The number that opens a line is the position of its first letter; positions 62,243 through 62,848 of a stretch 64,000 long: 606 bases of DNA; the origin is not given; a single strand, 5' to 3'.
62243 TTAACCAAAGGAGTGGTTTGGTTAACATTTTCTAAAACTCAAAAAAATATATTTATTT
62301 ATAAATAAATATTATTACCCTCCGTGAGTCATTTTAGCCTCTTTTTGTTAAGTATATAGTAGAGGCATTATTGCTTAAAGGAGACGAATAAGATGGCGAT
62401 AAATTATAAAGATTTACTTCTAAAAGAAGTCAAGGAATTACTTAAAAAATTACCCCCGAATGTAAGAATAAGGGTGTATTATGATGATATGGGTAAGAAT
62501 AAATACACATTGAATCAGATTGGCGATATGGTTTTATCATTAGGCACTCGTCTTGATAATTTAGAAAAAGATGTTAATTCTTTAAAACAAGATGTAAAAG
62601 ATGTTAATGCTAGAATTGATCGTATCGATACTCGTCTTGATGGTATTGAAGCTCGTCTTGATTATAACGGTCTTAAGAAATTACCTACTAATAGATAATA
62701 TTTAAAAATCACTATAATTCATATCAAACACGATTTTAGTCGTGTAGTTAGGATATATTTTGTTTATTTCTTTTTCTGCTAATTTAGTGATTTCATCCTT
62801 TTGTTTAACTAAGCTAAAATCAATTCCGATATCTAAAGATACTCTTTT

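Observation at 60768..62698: Cassette family: a ~130-nt terminator-promoter-leader module fused to paralogous small coiled-coil protein genes (5 modules, 4 genes in this window)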

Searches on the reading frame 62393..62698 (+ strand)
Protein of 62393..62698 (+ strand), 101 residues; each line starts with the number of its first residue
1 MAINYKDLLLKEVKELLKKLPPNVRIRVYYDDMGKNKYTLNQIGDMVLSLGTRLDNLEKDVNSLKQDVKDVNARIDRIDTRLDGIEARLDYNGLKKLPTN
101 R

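Call 8: search_protein_families(library=pfam, proteins=[window:62393-62698:+], max_evalue=1)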
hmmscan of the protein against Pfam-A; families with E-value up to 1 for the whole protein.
window:62393-62698:+ (101 aa): 32 families (the best 25 are shown)
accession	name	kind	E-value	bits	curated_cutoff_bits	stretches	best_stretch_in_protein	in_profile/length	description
PF19111.5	DUF5798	-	0.00025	21.7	27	1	34-84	4-54/89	Family of unknown function (DUF5798)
PF23991.1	DUF7310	-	0.00041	21.2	40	1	53-90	18-54/83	Coiled-coil region of unknown function (DUF7310)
PF04728.18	LPP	-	0.00043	21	29.1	1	40-84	2-46/53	Lipoprotein leucine-zipper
PF05531.17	NPV_P10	-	0.00062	20.6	29.8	1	40-89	6-58/75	Nucleopolyhedrovirus P10 protein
PF07889.17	DUF1664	-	0.0016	18.9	34.6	1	25-80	67-122/124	Protein of unknown function (DUF1664)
PF10779.14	XhlA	-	0.0021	18.6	34.7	1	49-86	8-45/67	Haemolysin XhlA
PF24481.2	CT398_CC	-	0.0035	17.6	27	1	39-84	30-75/180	CT398-like coiled coil hairpin domain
PF01519.22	DUF16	-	0.0049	17.8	40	1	35-90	45-100/104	Protein of unknown function DUF16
PF03670.18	UPF0184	-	0.011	16.5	21.5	1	58-90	20-50/83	Uncharacterised protein family (UPF0184)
PF10805.13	DUF2730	-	0.014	16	24.9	1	52-81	47-92/102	Protein of unknown function (DUF2730)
PF04513.17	Baculo_PEP_C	-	0.02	15.4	38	1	40-85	33-118/140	Baculovirus polyhedron envelope protein, PEP, C terminus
PF23984.1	DUF7307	-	0.022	15.1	27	1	48-81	3-36/129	Pam3 gp33-like protein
PF18262.7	PhetRS_B1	-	0.023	15.4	26.8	1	24-76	6-59/83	Phe-tRNA synthetase beta subunit B1 domain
PF05377.16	FlaC_arch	-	0.024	15.5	27.8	1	53-86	1-34/55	Flagella accessory protein C (FlaC)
PF05478.16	Prominin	-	0.025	13.1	34.3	1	12-93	629-711/799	Prominin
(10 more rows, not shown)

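Call 30: search_protein_families(library=phrogs, proteins=[window:62393-62698:+], max_evalue=0.1)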
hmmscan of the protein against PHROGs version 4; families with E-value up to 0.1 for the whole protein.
window:62393-62698:+ (101 aa): 36 families (the best 25 are shown)
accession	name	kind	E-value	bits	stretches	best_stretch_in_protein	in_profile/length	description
phrog_6136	-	unknown function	6.1e-07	30.4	1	29-82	20-71/120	-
phrog_1009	-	unknown function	2.7e-05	25.2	1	27-91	33-94/103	-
phrog_5553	-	unknown function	7e-05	24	1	54-90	9-45/114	-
phrog_1863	-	unknown function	0.0006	20.7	1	50-89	42-81/97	-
phrog_5225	-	unknown function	0.0013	20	1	33-86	16-63/92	-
phrog_1193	-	other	0.0017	19.3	1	55-88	2-35/76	hemolysin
phrog_12015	-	unknown function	0.0018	18.9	1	40-90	107-157/165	-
phrog_699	-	unknown function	0.0025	18.7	1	33-65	10-42/80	-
phrog_11953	-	DNA, RNA and nucleotide metabolism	0.0044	17.8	1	55-90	3-38/154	exonuclease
phrog_9414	-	unknown function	0.0049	17.8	0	40-70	39-69/71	-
phrog_7599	-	unknown function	0.0057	18.1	1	41-95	17-67/95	-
phrog_35017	-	unknown function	0.0071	17.5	1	41-84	29-72/79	-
phrog_31956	-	unknown function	0.008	16.2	1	49-96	403-448/596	-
phrog_4153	-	moron, auxiliary metabolic gene and host takeover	0.013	16.3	1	30-90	49-108/129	membrane protein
phrog_35161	-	unknown function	0.016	16.5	1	28-71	11-54/78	-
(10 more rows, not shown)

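Call 48: search_protein_families(library=ncbifam, proteins=[window:62393-62698:+], max_evalue=0.01)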
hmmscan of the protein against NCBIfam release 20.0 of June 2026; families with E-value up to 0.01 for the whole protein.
window:62393-62698:+ (101 aa): 9 families
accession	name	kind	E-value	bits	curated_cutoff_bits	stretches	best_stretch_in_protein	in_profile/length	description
NF011925.1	PRK15396.1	subfamily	0.00077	19.6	108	1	39-84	26-71/78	major outer membrane lipoprotein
NF053525.1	thylo_ssr2422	subfamily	0.001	19.5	38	1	38-77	9-48/77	ssr2422 family thylakoid membrane protein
NF007428.1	PRK09973.1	equivalog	0.0024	18.3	120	1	36-84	22-70/85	lipoprotein YqhH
TIGR02132.1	phaR_Bmeg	equivalog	0.0044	17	148.4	1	43-86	95-141/189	polyhydroxyalkanoic acid synthase subunit PhaR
NF038291.1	rep_pAB02_ORF2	subfamily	0.0048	17.3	85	1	26-95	42-110/172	plasmid replication DNA-binding protein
NF047515.1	SpiroCoCo_C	equivalog_domain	0.0053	16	125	1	26-87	140-201/313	SpiroCoCo family coiled-coil protein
TIGR02947.1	SigH_actino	hypoth_equivalog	0.009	15.7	251.55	0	11-73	123-184/193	RNA polymerase sigma-70 factor, TIGR02947 family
NF047516.1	LA_3659_fam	equivalog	0.0097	15.5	36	0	38-89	96-150/221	LA_3659 family protein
NF047514.1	SpiroCoCo_N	equivalog_domain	0.0097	15.5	75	0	38-89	96-150/221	SpiroCoCo family coiled-coil protein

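Call 81: find_homologous_proteins(query=window:62393-62698:+, max_evalue=0.001)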
Query window:62393-62698:+ (101 aa): 22 proteins with E <= 0.001 among 35 candidates.
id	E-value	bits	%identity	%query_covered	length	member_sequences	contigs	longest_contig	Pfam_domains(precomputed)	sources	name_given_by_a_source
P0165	1.0e-56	207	100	100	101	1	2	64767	-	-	-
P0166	3.3e-36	141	75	100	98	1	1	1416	-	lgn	-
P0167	1.9e-35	139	75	100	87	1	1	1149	-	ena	-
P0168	1.2e-29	120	55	100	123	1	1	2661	PF01519.23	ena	-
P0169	2.5e-26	110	62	97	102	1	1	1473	-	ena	-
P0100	3.0e-25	106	58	97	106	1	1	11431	-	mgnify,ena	mgnify:CR=1 FL=1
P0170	4.8e-24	102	56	100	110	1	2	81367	-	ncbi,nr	ncbi:MAG: hypothetical protein MJ214_02090 [Bacilli bacterium]|nr:hypothetical protein [Bacilli bact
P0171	1.1e-20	92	57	96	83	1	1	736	-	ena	-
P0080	9.6e-16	76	44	100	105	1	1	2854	-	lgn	-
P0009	9.8e-13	66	53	68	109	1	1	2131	PF06825.18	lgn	-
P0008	2.5e-11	62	66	57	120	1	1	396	-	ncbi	-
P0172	2.7e-9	55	45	95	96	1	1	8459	-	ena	-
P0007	4.5e-9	54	71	49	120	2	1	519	-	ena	-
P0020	5.7e-9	54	43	88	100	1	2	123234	-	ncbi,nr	ncbi:MAG: hypothetical protein MJ207_00205 [Bacilli bacterium]|nr:hypothetical protein [Bacilli bact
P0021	1.8e-8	53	42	88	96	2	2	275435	-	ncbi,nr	ncbi:MAG: hypothetical protein MJ206_00735 [Bacilli bacterium]|nr:hypothetical protein [Bacilli bact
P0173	3.6e-7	48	52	63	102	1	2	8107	-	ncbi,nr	ncbi:MAG: hypothetical protein MJ208_03110 [Bacilli bacterium]|nr:hypothetical protein [Bacilli bact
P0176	5.5e-4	38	41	89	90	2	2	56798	-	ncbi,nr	ncbi:MAG: hypothetical protein MJ208_00165 [Bacilli bacterium]|nr:hypothetical protein [Bacilli bact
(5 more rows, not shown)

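Call 83: find_encoding_contigs(protein=P0172, flank=4000, max_places=2)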
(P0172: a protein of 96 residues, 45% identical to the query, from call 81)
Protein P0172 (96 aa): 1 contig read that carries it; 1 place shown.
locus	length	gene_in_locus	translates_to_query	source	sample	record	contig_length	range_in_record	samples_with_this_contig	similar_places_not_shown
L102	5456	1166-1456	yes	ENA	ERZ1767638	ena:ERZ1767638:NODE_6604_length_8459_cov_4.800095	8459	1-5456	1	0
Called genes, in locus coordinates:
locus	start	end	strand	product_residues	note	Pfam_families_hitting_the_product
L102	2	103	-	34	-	?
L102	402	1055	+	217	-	PF00465:Fe-ADH, PF13685:Fe-ADH_2, PF06107:DUF951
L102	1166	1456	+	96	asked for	-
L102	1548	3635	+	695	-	PF00005:ABC_tran, PF02463:SMC_N (faint), PF02687:FtsX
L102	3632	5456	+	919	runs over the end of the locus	PF00005:ABC_tran, PF02463:SMC_N, PF02687:FtsX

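Call 84: find_encoding_contigs(protein=P0173, flank=4000, max_places=2)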
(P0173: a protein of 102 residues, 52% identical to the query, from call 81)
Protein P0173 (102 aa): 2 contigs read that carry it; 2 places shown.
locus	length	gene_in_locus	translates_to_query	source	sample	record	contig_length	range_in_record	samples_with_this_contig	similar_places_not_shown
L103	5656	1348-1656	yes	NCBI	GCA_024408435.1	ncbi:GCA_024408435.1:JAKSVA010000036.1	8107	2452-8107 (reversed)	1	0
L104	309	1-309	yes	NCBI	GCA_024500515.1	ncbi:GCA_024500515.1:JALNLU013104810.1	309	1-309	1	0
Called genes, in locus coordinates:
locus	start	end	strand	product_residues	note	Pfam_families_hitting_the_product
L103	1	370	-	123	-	?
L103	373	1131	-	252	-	PF00121:TIM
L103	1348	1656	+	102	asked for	-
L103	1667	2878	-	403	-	PF00162:PGK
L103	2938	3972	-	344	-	PF00044:Gp_dh_N, PF02800:Gp_dh_C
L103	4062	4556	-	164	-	PF08761:dUTPase_2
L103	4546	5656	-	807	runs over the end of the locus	PF00343:Phosphorylase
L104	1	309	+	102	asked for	?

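Call 85: find_encoding_contigs(protein=P0176, flank=4000, max_places=2)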
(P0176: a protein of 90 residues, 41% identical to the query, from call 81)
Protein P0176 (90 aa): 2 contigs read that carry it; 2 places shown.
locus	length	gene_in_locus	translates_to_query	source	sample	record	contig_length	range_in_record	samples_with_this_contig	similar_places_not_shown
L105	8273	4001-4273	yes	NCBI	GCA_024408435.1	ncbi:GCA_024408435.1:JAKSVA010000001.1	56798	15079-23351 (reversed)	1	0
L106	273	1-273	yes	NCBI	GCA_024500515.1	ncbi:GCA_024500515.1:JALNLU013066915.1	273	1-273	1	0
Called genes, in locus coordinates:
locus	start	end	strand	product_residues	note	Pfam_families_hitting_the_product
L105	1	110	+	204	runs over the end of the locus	-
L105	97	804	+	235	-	-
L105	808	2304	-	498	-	-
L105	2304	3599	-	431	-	PF13173:AAA_14, PF13635:DUF4143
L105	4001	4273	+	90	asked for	-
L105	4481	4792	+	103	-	PF00338:Ribosomal_S10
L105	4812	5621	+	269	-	PF00297:Ribosomal_L3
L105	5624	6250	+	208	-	PF00573:Ribosomal_L4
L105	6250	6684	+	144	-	PF00276:Ribosomal_L23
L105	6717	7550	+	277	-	PF00181:Ribosomal_L2_N, PF03947:Ribosomal_L2_C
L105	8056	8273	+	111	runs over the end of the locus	PF00237:Ribosomal_L22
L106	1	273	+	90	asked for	?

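Call 103: predict_structure(alignment_id=A6)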
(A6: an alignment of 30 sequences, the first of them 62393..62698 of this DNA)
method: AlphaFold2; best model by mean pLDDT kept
length: 101 residues; sequences in the alignment: 30
mean_pLDDT: 80.2   pTM: 0.43
mean pLDDT of the five models: 80.2, 78.8, 78.4, 78.3, 77.2
residues with pLDDT >= 90: 33; 70-90: 43; 50-70: 21; < 50: 4
segments of 3 or more residues with pLDDT < 50: none
pLDDT, mean of each block of 10 residues (from residue 1): 64 85 73 58 84 96 98 95 85 68 41
secondary structure, 60 per line:
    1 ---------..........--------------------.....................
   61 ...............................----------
elements in order: H10-19 H40-91
